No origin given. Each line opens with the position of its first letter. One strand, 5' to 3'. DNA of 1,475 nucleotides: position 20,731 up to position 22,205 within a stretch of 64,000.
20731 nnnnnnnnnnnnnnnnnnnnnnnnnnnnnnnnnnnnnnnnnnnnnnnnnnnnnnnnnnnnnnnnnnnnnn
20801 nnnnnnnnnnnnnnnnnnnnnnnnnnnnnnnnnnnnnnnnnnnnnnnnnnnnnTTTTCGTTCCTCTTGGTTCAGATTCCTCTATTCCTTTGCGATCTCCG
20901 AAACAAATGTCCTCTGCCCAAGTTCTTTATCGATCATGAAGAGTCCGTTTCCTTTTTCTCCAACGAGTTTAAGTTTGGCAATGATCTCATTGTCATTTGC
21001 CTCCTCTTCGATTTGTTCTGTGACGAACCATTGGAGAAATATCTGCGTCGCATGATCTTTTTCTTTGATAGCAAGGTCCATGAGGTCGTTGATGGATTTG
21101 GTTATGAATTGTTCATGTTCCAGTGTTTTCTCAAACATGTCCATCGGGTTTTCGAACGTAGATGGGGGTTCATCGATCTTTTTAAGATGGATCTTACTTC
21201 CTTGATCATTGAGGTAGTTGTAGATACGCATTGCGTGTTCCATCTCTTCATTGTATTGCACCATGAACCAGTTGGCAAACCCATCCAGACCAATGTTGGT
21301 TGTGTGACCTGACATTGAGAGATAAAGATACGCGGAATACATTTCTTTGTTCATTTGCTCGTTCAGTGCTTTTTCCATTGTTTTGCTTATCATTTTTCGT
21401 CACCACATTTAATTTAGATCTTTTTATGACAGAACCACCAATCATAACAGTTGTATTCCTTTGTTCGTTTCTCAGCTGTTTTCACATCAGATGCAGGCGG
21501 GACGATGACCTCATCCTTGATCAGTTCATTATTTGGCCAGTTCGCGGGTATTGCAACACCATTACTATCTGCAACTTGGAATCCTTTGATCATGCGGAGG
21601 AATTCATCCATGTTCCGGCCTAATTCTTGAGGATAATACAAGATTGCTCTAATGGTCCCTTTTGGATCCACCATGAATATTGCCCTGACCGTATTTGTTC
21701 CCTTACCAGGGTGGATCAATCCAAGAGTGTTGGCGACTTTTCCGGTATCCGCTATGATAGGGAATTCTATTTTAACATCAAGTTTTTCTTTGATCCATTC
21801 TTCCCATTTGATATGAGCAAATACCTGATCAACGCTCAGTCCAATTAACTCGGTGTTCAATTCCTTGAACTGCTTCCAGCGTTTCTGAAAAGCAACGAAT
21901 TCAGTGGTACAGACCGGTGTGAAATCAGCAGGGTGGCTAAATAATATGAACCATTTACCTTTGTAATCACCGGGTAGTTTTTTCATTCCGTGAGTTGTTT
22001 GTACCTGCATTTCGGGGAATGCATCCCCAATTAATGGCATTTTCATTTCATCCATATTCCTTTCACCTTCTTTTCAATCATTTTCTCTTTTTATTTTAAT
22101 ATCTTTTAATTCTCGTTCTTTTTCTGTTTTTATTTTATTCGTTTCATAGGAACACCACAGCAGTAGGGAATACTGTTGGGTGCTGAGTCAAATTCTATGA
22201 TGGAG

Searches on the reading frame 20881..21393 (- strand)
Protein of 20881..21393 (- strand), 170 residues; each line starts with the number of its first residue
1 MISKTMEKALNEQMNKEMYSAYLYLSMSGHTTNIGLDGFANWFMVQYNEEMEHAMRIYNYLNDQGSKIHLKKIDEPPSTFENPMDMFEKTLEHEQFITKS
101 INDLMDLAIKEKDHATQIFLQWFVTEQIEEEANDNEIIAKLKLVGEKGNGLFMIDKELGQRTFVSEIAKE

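Call 5: search_protein_families(library=pfam, proteins=[window:20881-21393:-], max_evalue=0.1)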
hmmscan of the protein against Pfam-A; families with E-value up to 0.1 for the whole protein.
window:20881-21393:- (170 aa): 3 families
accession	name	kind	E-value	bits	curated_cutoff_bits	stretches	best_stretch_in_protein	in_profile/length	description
PF00210.30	Ferritin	-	1.9e-45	154.7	24.5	1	8-143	2-141/142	Ferritin-like domain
PF18066.6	Phage_ABA_S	-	0.018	16.1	27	0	44-75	29-60/89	Phage ABA sandwich domain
PF03202.18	Lipoprotein_10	-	0.068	14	22.4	0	110-133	14-37/128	Putative mycoplasma lipoprotein, C-terminal region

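Call 6: search_protein_families(library=ncbifam, proteins=[window:20881-21393:-], max_evalue=0.1)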
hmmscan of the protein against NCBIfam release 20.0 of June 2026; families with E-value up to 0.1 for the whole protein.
window:20881-21393:- (170 aa): 5 families
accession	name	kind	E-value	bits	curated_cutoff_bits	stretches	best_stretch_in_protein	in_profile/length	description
NF007638.0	PRK10304.1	equivalog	3.3e-38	131.2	178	1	1-159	1-159/165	non-heme ferritin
NF011597.0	PRK15022.1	equivalog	9.3e-18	64.6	154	1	1-133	1-133/167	non-heme ferritin-like protein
NF047533.1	LBL_2463_fam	subfamily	0.0067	16.1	110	1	17-58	10-49/177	LBL_2463 family protein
NF045767.1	RuberyRbr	equivalog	0.021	14.9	200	1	24-69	27-74/194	rubrerythrin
NF040955.1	Arch_DPS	equivalog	0.052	13.2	250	0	77-140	99-161/177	DNA protection during starvation protein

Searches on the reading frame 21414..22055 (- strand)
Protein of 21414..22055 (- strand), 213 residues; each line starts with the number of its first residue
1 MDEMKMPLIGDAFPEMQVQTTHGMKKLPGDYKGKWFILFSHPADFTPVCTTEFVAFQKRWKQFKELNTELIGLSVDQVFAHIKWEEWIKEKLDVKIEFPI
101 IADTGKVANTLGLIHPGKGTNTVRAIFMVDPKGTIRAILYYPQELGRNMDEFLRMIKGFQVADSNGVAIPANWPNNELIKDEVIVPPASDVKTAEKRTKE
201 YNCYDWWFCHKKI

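Call 5: search_protein_families(library=pfam, proteins=[window:21414-22055:-], max_evalue=0.1)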
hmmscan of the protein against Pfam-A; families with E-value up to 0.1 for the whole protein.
window:21414-22055:- (213 aa): 3 families
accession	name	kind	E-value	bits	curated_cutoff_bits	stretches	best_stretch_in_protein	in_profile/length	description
PF00578.27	AhpC-TSA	-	1.3e-30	106.3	26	1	9-137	1-123/124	AhpC/TSA family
PF08534.16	Redoxin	-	2.1e-11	44.2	26.6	1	10-138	3-131/148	Redoxin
PF10417.14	1-cysPrx_C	-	1.2e-09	38.5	21.1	1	158-199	1-39/41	C-terminal domain of 1-Cys peroxiredoxin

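Call 6: search_protein_families(library=ncbifam, proteins=[window:21414-22055:-], max_evalue=0.1)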
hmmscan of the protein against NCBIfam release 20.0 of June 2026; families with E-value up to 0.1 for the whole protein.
window:21414-22055:- (213 aa): 12 families
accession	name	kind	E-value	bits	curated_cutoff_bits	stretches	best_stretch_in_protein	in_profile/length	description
NF009668.0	PRK13189.1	equivalog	8e-108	358.8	211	1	3-212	6-221/224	peroxiredoxin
NF010122.0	PRK13599.1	equivalog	6.6e-100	333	456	1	1-212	1-218/220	peroxiredoxin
NF009670.0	PRK13191.1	equivalog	1e-93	312.8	374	1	1-213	1-212/215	putative peroxiredoxin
NF009669.0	PRK13190.1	equivalog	4.3e-66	222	261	1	9-212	5-203/203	putative peroxiredoxin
NF040737.1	peroxi_PrxU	equivalog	9.9e-30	104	270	1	29-175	61-210/233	thioredoxin-dependent peroxiredoxin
TIGR03137.1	AhpC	equivalog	3e-27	95.6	272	1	29-177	27-174/187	alkyl hydroperoxide reductase subunit C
NF011576.0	PRK15000.1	subfamily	4.8e-24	85.1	301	1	32-175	33-177/200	peroxiredoxin C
NF053650.1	PerredPrxQDein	equivalog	3.7e-11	43.2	260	1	13-135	1-122/148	thioredoxin-dependent peroxiredoxin PrxQ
NF002854.0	PRK03147.1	subfamily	5.9e-08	32.8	170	1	6-157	35-173/176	thiol-disulfide oxidoreductase ResA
NF006960.0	PRK09437.1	equivalog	9.2e-07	28.9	140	1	9-138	6-135/156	thioredoxin-dependent thiol peroxidase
NF001808.0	PRK00522.1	equivalog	0.0001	21.7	123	1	5-86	16-95/167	thiol peroxidase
NF045827.1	perox_SUH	exception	0.002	17.5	298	1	29-136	40-144/178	thiol peroxidase Prx-SUH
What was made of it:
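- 21414..22055 (-): Peroxiredoxin, 74 nt downstream. Pfam AhpC-TSA plus 1-cysPrx_C; NF009668 above cut-off (calls 5, 6).
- Checked: The downstream gene is a peroxiredoxin (21414-22055; AhpC-TSA plus 1-cysPrx_C) (calls 5, 6).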
